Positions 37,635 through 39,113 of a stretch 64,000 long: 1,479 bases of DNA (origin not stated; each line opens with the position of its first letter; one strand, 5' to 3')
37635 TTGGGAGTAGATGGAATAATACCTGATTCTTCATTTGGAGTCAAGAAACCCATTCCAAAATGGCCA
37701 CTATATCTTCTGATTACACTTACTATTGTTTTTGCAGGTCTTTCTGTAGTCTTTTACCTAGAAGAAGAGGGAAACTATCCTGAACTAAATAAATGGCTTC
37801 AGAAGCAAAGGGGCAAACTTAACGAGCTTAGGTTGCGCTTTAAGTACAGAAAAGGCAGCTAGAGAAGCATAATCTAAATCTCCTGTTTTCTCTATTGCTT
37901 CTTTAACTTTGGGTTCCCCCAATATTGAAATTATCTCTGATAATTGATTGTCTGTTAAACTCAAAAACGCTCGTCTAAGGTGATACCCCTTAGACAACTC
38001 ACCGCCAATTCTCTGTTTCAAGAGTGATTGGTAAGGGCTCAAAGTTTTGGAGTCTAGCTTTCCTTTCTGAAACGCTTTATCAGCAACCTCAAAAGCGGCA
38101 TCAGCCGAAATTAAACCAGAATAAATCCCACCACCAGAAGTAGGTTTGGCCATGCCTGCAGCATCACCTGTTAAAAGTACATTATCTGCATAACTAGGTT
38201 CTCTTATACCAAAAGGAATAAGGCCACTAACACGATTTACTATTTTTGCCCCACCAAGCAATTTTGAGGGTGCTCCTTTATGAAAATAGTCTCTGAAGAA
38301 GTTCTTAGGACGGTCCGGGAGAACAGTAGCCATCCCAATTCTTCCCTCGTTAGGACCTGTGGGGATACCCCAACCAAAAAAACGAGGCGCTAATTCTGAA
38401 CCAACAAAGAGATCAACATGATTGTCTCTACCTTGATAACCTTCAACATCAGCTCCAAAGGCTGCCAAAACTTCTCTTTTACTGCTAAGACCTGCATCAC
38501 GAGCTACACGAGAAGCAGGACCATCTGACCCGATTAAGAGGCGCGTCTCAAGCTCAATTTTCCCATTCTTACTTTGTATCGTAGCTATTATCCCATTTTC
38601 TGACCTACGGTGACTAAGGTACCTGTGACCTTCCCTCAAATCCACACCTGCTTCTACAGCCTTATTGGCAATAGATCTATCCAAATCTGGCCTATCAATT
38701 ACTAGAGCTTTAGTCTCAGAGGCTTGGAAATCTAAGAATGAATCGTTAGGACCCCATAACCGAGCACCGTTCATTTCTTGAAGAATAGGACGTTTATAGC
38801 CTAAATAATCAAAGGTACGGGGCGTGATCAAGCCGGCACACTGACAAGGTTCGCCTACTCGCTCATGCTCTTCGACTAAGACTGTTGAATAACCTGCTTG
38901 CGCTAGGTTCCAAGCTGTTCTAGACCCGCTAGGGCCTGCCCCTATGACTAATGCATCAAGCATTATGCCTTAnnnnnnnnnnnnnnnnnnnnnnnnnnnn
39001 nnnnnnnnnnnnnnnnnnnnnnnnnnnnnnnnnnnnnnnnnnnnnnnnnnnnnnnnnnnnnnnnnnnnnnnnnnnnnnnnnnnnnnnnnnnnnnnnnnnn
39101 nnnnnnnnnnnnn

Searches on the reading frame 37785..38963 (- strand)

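Call 26: search_protein_families(library=pfam, proteins=[window:37785-38963:-], max_evalue=0.001)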
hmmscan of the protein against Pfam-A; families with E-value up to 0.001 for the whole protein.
window:37785-38963:- (392 aa): 9 families
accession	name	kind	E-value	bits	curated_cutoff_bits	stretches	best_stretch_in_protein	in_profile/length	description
PF01494.25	FAD_binding_3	-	3.5e-21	76.3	22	1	2-283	2-307/349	FAD binding domain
PF01266.30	DAO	-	6.1e-09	36.3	27.9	1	3-50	1-50/353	FAD dependent oxidoreductase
PF13450.12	NAD_binding_8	-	4.7e-06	27.2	21.9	1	6-38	1-33/68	NAD(P)-binding Rossmann-like domain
PF05834.18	Lycopene_cycl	-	4.1e-05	23.3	23.4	1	3-300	1-297/380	Lycopene cyclase protein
PF12831.13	FAD_oxidored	-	0.00024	21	27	1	3-37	1-35/416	FAD dependent oxidoreductase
PF01134.28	GIDA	-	0.00031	20.4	22.1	1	4-36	2-35/391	Glucose inhibited division protein A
PF03486.20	HI0933_like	-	0.00054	19.9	50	0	3-44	2-43/244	HI0933-like protein Rossmann domain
PF00890.30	FAD_binding_2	-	0.00085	19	20.4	0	3-37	1-35/414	FAD binding domain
PF07992.20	Pyr_redox_2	-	0.00089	19.2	26.1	0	3-41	2-41/291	Pyridine nucleotide-disulphide oxidoreductase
